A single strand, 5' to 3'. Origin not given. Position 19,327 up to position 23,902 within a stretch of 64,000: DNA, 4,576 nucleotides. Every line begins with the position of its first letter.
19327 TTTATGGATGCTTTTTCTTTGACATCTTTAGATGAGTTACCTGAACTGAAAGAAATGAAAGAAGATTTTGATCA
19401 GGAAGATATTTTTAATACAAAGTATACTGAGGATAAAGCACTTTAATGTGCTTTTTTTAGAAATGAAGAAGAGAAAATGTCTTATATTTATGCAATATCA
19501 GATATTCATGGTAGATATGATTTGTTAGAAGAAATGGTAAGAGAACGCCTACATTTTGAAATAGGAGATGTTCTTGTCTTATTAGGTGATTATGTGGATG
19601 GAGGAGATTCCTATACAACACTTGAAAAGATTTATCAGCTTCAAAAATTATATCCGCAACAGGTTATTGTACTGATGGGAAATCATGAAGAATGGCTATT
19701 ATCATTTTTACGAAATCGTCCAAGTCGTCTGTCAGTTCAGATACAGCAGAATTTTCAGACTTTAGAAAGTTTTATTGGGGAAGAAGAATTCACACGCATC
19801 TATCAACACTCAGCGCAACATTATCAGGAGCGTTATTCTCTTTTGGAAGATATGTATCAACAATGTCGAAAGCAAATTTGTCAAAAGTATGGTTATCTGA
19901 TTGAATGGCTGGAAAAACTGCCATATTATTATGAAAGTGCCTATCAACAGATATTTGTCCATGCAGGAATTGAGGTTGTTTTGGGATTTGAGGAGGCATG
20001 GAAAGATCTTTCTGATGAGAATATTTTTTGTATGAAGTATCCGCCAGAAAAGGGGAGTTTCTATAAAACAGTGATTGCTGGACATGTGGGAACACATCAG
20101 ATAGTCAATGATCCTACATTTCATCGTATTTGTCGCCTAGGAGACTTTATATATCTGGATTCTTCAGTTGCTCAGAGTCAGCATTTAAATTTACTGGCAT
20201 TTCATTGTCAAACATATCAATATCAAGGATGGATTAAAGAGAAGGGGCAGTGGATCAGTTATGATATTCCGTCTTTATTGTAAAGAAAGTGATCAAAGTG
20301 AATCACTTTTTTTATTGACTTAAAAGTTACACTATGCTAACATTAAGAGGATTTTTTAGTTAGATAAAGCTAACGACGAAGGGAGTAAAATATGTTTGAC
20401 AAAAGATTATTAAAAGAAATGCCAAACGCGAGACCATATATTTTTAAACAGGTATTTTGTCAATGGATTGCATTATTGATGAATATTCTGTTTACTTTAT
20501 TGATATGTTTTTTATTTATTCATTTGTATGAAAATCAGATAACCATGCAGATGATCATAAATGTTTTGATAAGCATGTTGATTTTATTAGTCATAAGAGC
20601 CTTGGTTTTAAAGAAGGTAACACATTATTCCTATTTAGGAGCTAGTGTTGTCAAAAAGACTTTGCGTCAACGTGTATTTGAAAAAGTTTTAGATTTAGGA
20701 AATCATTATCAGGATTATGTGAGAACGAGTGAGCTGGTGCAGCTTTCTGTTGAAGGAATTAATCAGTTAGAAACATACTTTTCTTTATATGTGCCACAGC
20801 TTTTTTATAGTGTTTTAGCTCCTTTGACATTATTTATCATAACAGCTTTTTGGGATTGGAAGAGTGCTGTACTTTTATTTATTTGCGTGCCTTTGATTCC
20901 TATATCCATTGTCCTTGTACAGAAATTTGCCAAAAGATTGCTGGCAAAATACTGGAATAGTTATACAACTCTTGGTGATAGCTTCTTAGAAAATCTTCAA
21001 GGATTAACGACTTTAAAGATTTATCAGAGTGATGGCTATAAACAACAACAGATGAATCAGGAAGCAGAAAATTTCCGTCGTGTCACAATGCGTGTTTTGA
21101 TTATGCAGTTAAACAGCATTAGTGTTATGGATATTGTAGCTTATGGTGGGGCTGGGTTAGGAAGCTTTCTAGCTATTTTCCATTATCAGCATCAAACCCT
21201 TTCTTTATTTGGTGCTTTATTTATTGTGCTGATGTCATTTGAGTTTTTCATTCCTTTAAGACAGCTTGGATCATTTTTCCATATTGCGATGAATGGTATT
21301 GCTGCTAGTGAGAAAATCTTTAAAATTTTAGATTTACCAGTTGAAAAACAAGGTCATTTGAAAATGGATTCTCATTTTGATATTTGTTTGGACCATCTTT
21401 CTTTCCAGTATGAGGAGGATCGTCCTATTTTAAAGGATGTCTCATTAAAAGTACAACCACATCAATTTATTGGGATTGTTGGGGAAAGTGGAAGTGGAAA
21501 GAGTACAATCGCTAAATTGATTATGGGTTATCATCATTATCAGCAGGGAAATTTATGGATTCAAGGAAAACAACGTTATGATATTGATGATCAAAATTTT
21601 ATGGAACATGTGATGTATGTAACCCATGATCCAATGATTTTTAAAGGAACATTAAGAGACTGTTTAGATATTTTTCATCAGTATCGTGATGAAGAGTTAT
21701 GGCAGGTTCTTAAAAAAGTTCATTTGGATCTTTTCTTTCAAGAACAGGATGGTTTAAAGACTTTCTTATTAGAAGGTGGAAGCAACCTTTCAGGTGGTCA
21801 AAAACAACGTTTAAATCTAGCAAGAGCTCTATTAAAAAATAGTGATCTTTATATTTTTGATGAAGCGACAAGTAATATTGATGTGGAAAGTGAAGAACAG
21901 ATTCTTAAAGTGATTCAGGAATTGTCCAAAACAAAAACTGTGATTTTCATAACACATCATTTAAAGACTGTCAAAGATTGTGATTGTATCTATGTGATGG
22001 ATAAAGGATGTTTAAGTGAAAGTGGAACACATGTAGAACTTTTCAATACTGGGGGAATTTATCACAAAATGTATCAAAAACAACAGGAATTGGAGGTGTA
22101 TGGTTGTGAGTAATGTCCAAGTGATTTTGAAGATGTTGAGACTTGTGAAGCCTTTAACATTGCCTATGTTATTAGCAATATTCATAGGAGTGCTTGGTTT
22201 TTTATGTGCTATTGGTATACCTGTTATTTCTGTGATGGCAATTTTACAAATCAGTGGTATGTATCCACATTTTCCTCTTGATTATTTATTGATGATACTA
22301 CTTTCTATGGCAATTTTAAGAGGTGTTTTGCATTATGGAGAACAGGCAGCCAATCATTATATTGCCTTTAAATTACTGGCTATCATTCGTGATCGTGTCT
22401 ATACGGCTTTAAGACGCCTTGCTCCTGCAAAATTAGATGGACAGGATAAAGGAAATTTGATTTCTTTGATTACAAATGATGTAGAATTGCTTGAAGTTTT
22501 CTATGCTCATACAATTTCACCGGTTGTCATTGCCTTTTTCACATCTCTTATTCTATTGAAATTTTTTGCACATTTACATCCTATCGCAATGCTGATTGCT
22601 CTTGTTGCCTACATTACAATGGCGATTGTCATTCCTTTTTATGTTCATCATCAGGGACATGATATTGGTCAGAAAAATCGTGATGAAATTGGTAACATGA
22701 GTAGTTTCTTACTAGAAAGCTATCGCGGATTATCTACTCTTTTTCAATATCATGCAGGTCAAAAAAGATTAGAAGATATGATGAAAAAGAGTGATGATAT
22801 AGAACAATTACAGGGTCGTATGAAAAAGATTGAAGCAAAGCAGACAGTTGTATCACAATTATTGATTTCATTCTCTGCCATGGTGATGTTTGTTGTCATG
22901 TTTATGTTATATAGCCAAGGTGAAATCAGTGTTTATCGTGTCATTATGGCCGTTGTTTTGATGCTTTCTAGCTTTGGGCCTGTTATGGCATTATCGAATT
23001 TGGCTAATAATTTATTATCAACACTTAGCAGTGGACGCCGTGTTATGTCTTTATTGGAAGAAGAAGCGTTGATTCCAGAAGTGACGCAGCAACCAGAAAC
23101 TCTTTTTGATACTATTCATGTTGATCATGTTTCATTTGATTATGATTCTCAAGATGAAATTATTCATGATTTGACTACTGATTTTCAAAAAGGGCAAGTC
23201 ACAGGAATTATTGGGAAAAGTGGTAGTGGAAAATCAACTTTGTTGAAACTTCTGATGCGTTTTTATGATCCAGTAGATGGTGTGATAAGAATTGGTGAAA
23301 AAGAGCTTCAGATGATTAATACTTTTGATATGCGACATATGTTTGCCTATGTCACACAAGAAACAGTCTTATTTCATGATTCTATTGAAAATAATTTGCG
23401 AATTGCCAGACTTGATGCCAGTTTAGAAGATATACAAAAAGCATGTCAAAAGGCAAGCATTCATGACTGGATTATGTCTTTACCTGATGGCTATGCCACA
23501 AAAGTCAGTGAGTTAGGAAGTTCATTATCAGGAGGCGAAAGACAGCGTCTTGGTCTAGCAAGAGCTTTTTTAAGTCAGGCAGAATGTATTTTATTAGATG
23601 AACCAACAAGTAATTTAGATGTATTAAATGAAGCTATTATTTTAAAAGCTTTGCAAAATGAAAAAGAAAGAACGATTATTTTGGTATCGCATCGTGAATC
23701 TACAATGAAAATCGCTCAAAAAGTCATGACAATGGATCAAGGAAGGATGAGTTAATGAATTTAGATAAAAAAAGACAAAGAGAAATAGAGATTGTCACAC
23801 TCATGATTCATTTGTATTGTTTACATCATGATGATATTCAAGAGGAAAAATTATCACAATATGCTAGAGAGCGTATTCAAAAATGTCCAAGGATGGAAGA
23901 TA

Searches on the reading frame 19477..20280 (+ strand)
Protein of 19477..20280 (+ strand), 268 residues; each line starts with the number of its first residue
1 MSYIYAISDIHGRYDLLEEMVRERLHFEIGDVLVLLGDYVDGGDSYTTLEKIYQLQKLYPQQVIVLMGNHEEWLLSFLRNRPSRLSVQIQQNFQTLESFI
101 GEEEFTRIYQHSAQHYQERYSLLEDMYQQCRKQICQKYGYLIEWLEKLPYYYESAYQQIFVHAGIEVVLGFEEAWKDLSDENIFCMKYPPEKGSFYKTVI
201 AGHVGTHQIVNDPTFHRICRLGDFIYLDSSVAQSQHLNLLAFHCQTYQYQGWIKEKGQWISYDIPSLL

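Call 79: search_protein_families(library=pfam, proteins=[window:19477-20280:+], max_evalue=0.00001)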
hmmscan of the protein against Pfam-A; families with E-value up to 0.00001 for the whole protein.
window:19477-20280:+ (268 aa): 1 family
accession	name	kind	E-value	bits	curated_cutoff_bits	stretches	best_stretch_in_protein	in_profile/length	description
PF00149.33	Metallophos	-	2e-15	58.2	21.5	1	4-177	3-142/191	Calcineurin-like phosphoesterase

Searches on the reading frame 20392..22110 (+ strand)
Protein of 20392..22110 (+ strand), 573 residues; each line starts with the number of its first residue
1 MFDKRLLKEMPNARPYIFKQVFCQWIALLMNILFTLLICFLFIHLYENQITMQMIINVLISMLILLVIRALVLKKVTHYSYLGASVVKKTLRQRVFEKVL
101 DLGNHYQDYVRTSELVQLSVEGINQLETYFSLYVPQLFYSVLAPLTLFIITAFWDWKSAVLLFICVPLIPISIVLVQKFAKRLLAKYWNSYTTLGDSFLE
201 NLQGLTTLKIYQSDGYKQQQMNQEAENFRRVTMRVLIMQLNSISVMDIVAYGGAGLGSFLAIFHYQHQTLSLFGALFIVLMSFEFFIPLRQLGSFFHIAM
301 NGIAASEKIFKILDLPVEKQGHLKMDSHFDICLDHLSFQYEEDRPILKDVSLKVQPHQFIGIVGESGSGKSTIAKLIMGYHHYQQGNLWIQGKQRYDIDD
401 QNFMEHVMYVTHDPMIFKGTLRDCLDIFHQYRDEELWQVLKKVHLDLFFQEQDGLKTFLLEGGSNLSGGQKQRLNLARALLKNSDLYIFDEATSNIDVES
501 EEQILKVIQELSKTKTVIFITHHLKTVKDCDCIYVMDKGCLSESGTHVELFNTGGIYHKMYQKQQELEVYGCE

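Call 79: search_protein_families(library=pfam, proteins=[window:20392-22110:+], max_evalue=0.00001)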
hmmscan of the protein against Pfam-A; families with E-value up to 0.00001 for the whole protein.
window:20392-22110:+ (573 aa): 3 families
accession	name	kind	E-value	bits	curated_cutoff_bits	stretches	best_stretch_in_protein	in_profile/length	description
PF00005.33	ABC_tran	-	1.1e-28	101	25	1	347-494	1-137/137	ABC transporter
PF00664.28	ABC_membrane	-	1.2e-21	78.1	28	1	17-286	5-270/274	ABC transporter transmembrane region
PF02463.25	SMC_N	-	1.4e-09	38.1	40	1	448-536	135-211/220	RecF/RecN/SMC N terminal domain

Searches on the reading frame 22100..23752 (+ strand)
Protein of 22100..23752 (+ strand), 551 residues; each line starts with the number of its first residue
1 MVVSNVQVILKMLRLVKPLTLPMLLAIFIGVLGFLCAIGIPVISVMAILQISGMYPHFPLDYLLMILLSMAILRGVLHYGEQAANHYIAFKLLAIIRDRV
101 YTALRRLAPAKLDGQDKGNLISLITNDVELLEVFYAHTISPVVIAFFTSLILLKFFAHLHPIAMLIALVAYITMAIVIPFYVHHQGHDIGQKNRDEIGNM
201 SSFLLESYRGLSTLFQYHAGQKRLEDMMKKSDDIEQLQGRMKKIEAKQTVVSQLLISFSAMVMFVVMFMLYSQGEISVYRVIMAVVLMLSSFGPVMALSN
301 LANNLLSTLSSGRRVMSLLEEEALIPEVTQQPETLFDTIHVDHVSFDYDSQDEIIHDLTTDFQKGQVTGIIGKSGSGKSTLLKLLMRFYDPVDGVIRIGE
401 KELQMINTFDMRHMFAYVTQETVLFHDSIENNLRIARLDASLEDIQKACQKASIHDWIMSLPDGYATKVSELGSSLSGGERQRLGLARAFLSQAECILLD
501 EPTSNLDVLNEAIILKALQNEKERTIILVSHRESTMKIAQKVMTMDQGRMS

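Call 79: search_protein_families(library=pfam, proteins=[window:22100-23752:+], max_evalue=0.00001)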
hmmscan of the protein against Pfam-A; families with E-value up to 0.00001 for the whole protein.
window:22100-23752:+ (551 aa): 4 families
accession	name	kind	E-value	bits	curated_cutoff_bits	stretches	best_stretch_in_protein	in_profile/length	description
PF00005.33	ABC_tran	-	2.4e-30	106.4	25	1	356-504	2-137/137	ABC transporter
PF00664.28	ABC_membrane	-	2.3e-19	70.6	28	1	24-294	2-273/274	ABC transporter transmembrane region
PF13304.12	AAA_21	-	2.3e-08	34.9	27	0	367-386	1-20/304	AAA domain, putative AbiEii toxin, Type IV TA system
PF02463.25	SMC_N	-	4e-07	30.1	40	0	361-547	21-213/220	RecF/RecN/SMC N terminal domain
